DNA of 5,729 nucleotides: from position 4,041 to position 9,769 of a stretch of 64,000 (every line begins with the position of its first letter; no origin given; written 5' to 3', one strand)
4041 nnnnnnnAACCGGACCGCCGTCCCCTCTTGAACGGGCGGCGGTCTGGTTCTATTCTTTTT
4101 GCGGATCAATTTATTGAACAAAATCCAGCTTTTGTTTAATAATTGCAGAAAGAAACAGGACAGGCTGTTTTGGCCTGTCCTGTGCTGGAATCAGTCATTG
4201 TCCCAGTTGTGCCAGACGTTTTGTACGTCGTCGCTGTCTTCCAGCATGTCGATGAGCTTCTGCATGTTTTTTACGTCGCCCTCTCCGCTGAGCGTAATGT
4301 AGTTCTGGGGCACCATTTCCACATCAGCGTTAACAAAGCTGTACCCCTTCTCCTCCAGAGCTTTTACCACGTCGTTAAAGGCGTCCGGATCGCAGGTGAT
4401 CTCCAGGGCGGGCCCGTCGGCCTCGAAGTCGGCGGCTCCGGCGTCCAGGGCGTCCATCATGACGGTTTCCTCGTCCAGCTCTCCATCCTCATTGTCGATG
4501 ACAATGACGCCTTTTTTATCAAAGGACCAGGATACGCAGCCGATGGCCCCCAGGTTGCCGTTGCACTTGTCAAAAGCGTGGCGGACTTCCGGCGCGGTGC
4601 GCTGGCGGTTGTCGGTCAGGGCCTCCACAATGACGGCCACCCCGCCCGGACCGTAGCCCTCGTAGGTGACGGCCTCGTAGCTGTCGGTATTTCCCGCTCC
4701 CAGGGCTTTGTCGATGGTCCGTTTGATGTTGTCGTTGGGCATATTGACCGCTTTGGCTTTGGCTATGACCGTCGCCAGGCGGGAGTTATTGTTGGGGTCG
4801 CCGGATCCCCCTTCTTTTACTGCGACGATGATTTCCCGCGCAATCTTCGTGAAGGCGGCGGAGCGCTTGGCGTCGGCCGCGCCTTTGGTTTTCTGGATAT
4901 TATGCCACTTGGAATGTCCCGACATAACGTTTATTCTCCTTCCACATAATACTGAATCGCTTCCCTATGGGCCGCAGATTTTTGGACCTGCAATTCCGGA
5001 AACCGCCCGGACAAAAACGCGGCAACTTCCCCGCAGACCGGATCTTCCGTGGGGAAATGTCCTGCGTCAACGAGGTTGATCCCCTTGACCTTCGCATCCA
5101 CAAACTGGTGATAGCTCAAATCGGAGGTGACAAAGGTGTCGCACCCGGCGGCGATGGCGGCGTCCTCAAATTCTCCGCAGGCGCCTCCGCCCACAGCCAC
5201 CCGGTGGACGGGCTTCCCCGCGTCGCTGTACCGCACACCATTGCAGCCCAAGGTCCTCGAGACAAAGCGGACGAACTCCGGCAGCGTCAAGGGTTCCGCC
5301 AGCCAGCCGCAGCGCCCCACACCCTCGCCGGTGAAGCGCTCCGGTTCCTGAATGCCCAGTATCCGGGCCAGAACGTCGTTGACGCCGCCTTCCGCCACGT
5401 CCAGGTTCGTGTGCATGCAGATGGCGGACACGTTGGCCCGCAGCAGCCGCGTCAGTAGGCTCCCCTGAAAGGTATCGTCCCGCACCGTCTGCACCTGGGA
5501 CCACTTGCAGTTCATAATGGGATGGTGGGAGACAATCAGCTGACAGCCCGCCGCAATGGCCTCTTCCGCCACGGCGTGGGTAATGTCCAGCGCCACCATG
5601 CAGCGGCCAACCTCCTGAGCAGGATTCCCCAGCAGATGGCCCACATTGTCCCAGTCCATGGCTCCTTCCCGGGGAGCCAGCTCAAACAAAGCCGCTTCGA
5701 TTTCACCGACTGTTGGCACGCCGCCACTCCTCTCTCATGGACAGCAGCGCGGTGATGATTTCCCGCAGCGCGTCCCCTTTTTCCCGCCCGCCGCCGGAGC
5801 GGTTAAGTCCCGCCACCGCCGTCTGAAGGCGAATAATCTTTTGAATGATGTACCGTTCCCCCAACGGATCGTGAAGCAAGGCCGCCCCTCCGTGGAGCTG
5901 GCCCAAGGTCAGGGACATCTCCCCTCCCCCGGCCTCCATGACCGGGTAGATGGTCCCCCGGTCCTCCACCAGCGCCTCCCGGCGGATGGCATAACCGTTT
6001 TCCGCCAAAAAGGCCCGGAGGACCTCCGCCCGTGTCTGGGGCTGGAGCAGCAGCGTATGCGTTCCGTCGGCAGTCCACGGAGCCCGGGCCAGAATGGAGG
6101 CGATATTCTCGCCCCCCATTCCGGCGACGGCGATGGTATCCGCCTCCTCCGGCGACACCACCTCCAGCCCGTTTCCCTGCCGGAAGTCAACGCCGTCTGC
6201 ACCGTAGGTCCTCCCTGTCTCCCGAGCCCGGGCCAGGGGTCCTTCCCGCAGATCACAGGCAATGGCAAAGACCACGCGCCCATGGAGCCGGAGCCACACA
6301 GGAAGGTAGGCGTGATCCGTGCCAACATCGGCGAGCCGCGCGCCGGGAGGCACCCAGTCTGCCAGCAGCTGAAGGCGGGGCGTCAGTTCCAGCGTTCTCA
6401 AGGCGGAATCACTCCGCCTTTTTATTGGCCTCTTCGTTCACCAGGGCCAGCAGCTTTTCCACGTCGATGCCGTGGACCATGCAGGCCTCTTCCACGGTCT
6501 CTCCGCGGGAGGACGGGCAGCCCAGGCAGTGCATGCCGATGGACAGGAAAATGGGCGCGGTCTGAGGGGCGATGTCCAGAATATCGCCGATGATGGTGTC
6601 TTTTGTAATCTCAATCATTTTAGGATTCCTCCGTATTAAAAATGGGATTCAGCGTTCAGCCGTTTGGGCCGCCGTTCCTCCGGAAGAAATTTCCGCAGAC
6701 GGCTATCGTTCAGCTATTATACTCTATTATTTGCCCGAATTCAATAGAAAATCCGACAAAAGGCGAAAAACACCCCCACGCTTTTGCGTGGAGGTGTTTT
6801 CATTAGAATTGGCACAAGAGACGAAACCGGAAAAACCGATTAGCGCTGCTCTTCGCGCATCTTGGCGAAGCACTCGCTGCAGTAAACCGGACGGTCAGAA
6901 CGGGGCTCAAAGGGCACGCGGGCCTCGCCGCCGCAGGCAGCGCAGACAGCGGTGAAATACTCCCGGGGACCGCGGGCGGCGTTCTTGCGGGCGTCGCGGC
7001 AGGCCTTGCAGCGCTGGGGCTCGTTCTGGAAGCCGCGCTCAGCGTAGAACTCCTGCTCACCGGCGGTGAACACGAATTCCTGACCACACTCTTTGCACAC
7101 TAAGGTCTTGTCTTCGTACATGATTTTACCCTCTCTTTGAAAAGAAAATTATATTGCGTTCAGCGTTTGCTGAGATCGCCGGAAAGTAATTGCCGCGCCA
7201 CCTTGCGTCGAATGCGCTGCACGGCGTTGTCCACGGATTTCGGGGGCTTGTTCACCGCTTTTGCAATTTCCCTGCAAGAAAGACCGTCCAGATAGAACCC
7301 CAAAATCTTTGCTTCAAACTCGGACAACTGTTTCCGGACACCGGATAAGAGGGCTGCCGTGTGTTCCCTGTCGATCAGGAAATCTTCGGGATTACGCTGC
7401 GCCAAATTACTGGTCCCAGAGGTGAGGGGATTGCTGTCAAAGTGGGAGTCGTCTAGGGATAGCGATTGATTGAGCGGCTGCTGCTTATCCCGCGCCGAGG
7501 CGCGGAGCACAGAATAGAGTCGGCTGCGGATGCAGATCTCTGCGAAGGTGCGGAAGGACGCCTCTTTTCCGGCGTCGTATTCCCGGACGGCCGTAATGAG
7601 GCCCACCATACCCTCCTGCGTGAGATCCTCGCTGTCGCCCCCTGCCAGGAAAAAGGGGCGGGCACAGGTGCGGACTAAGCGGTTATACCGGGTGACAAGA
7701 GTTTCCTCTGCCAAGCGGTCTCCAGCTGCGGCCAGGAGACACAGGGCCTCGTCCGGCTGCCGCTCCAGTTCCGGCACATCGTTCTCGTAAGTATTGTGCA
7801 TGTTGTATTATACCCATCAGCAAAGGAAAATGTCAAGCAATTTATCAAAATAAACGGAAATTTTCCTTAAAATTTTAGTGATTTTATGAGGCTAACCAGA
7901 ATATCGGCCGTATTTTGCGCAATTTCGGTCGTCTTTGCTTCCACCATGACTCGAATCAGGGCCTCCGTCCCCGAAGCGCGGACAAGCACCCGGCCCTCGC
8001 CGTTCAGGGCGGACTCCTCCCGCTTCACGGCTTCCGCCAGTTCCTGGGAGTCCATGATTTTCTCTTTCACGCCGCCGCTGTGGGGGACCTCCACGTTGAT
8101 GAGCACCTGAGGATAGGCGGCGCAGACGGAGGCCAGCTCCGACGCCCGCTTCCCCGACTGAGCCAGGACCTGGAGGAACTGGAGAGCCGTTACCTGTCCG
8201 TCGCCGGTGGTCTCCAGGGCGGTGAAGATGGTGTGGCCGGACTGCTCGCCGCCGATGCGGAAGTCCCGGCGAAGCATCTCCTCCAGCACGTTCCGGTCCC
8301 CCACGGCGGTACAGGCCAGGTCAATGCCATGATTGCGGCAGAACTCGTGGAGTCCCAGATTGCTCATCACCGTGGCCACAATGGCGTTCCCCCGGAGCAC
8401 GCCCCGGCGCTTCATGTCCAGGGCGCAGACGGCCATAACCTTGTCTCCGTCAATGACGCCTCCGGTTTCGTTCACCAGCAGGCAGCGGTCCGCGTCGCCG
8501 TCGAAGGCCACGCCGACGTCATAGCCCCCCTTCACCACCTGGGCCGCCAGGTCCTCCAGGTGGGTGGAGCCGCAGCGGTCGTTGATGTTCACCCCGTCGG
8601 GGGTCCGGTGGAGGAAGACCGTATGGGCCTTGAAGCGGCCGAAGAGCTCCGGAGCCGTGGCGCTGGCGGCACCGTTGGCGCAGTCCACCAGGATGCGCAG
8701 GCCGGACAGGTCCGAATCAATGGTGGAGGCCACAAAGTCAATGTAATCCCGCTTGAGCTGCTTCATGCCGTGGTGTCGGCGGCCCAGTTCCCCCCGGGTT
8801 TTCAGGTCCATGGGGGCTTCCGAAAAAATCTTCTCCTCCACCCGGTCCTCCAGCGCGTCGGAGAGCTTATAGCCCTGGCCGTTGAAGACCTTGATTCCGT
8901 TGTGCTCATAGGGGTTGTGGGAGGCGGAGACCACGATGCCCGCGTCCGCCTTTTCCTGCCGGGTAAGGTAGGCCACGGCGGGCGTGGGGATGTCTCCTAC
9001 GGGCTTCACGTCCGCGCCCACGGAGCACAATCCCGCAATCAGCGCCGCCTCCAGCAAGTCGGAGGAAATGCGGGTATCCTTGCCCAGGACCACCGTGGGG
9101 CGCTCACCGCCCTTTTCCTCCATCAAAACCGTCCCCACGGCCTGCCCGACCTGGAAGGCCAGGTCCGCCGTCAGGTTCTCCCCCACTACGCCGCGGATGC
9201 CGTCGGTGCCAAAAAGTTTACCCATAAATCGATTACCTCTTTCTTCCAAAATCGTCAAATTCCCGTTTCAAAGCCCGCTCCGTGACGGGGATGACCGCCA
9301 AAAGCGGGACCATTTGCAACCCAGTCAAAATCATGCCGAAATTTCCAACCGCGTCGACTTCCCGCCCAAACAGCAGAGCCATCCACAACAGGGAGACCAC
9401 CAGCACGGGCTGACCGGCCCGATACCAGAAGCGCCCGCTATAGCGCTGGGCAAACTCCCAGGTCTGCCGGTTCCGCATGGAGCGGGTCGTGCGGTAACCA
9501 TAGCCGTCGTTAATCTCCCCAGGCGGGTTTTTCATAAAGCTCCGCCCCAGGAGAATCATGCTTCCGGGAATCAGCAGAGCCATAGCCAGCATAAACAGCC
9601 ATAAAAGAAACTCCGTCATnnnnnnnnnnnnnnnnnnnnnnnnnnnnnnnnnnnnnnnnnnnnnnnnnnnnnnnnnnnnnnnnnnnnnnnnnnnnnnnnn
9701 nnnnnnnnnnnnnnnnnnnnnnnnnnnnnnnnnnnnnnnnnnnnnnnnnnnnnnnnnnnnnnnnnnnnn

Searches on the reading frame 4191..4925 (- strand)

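Call 77: search_protein_families(library=pfam, proteins=[window:4191-4925:-], max_evalue=0.00001)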
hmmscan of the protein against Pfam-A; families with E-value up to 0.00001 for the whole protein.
window:4191-4925:- (244 aa): 2 families
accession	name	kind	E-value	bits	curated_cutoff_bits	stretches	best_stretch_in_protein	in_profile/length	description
PF01709.26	Transcrip_reg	-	1.3e-62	210.7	27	1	83-241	1-160/160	TACO1/YebC second and third domain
PF20772.2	TACO1_YebC_N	-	4.6e-30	104.3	36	1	5-76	1-72/73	TACO1/YebC protein N-terminal domain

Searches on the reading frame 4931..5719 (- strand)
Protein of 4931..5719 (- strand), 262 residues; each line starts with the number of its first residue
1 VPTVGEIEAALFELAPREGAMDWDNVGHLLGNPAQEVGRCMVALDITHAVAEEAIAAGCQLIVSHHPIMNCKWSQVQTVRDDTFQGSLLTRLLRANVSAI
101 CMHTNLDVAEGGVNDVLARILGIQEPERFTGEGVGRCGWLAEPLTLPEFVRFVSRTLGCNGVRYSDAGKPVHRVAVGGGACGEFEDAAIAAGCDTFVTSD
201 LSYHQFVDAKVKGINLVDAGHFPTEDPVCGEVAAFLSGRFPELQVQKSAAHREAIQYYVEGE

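Call 77: search_protein_families(library=pfam, proteins=[window:4931-5719:-], max_evalue=0.00001)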
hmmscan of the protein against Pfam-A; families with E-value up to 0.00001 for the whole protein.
window:4931-5719:- (262 aa): 1 family
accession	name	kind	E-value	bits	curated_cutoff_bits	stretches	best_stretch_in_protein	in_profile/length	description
PF01784.24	DUF34_NIF3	-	1.3e-66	225.3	23.4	1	3-248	2-250/256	Duf34/NIF3 (NGG1p interacting factor 3)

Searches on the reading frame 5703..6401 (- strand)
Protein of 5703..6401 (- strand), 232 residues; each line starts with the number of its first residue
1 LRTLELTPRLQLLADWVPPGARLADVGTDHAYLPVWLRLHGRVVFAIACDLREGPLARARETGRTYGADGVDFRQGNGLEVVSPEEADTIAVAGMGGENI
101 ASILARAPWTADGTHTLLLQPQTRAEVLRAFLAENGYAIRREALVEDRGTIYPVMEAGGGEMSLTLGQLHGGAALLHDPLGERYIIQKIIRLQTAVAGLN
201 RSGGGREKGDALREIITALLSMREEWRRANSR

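Call 77: search_protein_families(library=pfam, proteins=[window:5703-6401:-], max_evalue=0.00001)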
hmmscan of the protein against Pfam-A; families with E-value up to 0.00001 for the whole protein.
window:5703-6401:- (232 aa): 2 families
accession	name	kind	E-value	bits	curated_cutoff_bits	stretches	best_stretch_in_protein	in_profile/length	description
PF12847.13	Methyltransf_18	-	8.2e-48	162.7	27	1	6-155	1-151/151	Methyltransferase domain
PF04816.18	TrmK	-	5.9e-37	127.6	27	1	23-176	1-159/205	tRNA (adenine(22)-N(1))-methyltransferase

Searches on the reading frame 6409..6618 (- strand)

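Call 37: search_protein_families(library=pfam, max_evalue=0.01, proteins=[window:6409-6618:-])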
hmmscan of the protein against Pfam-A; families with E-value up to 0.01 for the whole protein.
window:6409-6618:- (69 aa): 1 family
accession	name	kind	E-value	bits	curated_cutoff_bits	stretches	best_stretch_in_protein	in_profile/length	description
PF08984.16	DUF1858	-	2.7e-25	88.7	32.2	1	4-57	1-59/59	Domain of unknown function (DUF1858)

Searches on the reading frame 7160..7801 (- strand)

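Call 77: search_protein_families(library=pfam, proteins=[window:7160-7801:-], max_evalue=0.00001)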
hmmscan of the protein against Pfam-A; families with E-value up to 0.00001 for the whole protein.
window:7160-7801:- (213 aa): 1 family
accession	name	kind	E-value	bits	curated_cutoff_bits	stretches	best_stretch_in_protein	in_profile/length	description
PF04542.20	Sigma70_r2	-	5.5e-14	52.1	24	1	35-104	1-70/71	Sigma-70 region 2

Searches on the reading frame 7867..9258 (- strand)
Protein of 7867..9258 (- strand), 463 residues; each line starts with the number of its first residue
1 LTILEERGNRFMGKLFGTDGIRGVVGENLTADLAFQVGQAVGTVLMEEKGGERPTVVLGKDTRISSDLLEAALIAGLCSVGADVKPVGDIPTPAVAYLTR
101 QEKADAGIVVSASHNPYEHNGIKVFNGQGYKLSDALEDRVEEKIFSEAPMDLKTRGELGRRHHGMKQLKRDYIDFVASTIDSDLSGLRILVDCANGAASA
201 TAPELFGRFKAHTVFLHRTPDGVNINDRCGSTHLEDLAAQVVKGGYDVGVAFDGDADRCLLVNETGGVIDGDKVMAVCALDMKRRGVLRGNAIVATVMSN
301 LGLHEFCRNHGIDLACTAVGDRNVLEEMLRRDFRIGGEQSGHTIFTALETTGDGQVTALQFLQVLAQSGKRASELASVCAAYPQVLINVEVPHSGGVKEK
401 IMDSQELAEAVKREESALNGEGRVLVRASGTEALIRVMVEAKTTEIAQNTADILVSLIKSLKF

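Call 38: search_protein_families(library=pfam, proteins=[window:7867-9258:-])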
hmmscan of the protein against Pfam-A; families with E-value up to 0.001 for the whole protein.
window:7867-9258:- (463 aa): 4 families
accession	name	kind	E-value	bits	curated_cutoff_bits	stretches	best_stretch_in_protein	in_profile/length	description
PF02878.22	PGM_PMM_I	-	9.8e-43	145.6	22.5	1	14-147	2-134/138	Phosphoglucomutase/phosphomannomutase, alpha/beta/alpha domain I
PF02880.22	PGM_PMM_III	-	1.6e-32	112.4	20.7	1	270-378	1-111/115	Phosphoglucomutase/phosphomannomutase, alpha/beta/alpha domain III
PF02879.22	PGM_PMM_II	-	1.9e-17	64.1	29.3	1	171-266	2-103/103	Phosphoglucomutase/phosphomannomutase, alpha/beta/alpha domain II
PF00408.26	PGM_PMM_IV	-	9.3e-15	54.9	23.1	1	386-454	1-65/68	Phosphoglucomutase/phosphomannomutase, C-terminal domain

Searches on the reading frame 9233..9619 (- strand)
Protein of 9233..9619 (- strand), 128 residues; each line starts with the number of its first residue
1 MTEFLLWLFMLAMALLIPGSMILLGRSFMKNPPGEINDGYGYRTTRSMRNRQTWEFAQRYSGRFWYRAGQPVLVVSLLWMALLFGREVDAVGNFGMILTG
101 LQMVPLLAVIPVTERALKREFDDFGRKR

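Call 37: search_protein_families(library=pfam, max_evalue=0.01, proteins=[window:9233-9619:-])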
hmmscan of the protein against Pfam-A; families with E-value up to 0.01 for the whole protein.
window:9233-9619:- (128 aa): 1 family
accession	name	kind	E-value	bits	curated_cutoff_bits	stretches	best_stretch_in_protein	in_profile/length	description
PF13630.11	SdpI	-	1.4e-15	57.6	28.2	1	36-111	4-69/71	SdpI/YfhL protein family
